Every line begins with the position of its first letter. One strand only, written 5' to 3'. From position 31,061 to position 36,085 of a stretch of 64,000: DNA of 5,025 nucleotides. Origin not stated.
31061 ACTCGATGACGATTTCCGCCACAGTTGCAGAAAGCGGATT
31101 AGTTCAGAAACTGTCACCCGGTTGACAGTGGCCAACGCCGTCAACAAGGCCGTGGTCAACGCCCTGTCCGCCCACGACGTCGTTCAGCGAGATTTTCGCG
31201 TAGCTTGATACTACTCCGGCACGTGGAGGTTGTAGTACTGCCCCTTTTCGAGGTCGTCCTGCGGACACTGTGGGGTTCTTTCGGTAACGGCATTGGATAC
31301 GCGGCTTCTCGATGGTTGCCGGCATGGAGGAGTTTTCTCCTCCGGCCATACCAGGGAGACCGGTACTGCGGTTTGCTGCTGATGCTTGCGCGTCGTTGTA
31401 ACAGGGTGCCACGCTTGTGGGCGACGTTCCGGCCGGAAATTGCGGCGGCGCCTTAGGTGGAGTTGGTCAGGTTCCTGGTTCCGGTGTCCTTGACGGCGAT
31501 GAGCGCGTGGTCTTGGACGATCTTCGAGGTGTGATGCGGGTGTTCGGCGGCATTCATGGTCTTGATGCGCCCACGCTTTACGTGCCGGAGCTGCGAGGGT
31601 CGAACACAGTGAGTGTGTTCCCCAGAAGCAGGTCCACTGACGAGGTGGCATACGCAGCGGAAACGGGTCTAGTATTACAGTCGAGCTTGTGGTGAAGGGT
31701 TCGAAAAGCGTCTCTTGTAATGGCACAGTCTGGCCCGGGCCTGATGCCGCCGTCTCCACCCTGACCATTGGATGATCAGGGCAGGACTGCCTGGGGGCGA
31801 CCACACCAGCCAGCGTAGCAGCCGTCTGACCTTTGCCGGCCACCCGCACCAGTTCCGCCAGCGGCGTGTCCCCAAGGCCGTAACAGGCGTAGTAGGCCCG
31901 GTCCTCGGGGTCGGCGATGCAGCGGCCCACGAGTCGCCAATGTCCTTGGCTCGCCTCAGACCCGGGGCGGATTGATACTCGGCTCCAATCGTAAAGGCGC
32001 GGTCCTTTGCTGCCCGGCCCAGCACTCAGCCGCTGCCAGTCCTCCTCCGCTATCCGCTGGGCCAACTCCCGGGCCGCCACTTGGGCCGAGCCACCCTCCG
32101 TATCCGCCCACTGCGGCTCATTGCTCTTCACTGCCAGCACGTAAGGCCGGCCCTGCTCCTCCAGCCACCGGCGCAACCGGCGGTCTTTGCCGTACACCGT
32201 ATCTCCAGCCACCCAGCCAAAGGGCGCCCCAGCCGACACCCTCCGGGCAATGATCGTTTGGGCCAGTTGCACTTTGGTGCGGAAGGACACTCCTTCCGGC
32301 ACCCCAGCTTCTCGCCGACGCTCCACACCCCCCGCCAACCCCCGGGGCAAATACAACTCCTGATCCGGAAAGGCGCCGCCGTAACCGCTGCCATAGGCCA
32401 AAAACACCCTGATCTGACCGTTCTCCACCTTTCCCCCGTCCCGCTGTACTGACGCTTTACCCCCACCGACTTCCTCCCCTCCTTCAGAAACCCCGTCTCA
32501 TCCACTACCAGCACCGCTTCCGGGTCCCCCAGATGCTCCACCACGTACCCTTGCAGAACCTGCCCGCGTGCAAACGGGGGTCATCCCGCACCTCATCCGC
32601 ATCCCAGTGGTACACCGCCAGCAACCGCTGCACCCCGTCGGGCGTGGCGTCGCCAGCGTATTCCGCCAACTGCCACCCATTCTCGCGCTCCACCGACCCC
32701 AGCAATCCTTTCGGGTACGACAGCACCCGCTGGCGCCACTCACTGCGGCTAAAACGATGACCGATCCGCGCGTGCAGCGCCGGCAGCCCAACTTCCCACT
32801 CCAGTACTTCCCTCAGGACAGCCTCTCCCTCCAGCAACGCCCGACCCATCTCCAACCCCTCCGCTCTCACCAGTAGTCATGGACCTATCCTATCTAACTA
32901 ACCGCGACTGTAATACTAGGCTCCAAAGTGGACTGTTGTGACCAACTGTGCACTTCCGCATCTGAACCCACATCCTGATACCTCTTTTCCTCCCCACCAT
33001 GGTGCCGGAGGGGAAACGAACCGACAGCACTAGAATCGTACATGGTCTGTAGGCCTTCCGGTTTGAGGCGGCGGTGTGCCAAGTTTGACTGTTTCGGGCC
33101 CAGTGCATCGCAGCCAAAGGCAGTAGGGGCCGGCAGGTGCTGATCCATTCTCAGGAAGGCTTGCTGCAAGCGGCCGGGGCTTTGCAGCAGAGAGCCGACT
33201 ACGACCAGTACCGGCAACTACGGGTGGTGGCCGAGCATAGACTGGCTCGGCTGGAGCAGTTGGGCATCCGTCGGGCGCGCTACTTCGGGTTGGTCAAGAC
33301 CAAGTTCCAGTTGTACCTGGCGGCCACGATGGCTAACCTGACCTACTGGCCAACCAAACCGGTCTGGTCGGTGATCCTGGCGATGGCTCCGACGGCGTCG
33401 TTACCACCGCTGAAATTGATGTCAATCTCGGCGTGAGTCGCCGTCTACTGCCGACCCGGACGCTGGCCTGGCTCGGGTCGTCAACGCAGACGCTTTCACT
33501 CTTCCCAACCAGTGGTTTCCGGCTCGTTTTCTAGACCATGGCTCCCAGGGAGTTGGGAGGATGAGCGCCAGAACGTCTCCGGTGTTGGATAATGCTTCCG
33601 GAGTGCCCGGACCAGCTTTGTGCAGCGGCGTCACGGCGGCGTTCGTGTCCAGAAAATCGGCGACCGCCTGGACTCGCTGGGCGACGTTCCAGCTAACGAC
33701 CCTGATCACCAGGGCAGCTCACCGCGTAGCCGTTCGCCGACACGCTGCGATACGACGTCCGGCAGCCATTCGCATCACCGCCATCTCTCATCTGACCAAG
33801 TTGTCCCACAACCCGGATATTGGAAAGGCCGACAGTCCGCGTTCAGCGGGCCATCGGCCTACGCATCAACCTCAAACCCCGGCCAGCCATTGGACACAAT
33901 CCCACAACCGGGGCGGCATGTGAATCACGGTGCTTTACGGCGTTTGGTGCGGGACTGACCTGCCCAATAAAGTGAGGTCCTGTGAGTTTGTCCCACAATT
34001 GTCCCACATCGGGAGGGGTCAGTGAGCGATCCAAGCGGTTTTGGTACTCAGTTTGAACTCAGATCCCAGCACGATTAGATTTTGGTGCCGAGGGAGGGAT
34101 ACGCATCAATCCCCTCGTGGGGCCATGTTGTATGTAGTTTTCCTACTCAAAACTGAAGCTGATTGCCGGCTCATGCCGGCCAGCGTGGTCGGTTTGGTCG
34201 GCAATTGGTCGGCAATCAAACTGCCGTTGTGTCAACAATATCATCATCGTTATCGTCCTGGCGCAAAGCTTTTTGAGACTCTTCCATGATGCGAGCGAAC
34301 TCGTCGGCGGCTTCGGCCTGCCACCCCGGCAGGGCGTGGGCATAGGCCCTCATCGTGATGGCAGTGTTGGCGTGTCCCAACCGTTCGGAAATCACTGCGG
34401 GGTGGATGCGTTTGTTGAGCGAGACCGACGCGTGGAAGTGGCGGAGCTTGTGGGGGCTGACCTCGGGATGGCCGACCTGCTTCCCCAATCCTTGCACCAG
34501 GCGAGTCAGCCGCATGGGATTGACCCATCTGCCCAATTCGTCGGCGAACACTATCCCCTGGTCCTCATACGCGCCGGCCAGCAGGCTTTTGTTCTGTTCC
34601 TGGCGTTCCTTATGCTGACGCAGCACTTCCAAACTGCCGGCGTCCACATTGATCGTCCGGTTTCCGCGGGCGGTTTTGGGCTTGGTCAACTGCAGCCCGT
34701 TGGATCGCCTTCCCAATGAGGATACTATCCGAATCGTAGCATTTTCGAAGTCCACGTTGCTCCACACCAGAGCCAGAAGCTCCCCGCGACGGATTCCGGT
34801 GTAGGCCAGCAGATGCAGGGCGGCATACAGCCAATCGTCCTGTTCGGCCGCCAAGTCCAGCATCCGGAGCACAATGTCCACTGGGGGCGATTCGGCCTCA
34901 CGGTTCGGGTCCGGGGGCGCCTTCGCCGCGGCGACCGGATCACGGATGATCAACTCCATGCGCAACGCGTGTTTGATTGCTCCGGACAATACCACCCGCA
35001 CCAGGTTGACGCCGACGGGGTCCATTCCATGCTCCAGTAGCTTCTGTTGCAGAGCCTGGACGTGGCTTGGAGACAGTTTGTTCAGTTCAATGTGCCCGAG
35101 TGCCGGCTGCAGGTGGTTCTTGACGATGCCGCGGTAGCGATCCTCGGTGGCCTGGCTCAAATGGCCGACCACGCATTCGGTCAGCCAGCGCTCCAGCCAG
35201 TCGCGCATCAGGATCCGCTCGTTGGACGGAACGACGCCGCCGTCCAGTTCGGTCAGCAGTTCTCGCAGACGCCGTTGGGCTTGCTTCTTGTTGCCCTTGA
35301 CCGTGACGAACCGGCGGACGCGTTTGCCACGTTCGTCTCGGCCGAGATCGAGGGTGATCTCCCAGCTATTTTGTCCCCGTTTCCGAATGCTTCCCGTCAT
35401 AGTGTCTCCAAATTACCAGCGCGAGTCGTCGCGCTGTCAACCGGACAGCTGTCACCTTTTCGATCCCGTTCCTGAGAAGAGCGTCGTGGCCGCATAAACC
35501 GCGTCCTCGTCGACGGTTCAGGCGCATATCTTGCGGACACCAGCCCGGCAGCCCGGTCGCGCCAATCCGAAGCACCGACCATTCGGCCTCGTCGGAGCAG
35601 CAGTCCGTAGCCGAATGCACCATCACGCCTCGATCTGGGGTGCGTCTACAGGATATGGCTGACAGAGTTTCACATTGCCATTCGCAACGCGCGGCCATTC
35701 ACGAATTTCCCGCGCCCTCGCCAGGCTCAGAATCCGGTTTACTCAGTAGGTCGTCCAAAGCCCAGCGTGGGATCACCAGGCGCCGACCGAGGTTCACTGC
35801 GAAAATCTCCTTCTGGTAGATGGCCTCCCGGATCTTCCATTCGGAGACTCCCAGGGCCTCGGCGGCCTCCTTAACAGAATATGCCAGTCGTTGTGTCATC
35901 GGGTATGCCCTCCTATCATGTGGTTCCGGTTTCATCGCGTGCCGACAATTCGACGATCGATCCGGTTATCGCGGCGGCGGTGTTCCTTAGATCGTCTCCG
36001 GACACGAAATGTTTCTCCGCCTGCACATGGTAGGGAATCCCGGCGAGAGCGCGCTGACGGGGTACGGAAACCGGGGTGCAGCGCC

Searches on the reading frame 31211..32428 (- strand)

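Call 10: search_protein_families(library=pfam, proteins=[window:31211-32428:-], max_evalue=0.01)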
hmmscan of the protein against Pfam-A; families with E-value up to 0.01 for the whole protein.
window:31211-32428:- (405 aa): 1 family
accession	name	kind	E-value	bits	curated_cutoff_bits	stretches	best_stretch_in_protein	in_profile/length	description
PF13546.12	DDE_5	-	7.6e-13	49.1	27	1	3-113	110-221/272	DDE superfamily endonuclease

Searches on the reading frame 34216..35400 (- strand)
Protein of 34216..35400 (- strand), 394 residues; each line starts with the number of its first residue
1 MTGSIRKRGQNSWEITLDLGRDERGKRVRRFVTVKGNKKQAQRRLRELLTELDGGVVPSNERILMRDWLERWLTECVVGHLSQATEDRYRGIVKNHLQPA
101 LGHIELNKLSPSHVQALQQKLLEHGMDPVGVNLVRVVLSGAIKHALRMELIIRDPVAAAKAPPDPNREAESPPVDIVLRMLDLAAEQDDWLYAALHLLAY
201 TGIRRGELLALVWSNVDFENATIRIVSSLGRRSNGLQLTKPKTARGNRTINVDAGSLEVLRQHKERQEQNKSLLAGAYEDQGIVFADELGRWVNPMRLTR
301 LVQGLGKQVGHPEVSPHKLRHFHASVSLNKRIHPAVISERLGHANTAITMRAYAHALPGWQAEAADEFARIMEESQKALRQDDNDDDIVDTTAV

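Call 10: search_protein_families(library=pfam, proteins=[window:34216-35400:-], max_evalue=0.01)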
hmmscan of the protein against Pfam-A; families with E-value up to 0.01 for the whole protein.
window:34216-35400:- (394 aa): 2 families
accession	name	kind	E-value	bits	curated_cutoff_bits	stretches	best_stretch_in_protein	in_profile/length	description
PF00589.27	Phage_integrase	-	1.1e-20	74.5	27.1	1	178-356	9-168/172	Phage integrase family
PF14659.12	Phage_int_SAM_3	-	2e-11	44.4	22.6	1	66-122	3-58/58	Phage integrase, N-terminal SAM-like domain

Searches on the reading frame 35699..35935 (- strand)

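Call 10: search_protein_families(library=pfam, proteins=[window:35699-35935:-], max_evalue=0.01)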
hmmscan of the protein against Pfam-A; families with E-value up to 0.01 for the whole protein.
window:35699-35935:- (78 aa): 2 families
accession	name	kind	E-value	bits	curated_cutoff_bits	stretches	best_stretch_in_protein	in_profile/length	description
PF12728.13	HTH_17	-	3.4e-10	40.5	27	1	19-65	2-48/51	Helix-turn-helix domain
PF21531.3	Rv2175c_wHTH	-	0.00013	22.4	27.1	1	19-57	16-54/57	DNA-binding protein Rv2175c, wHTH domain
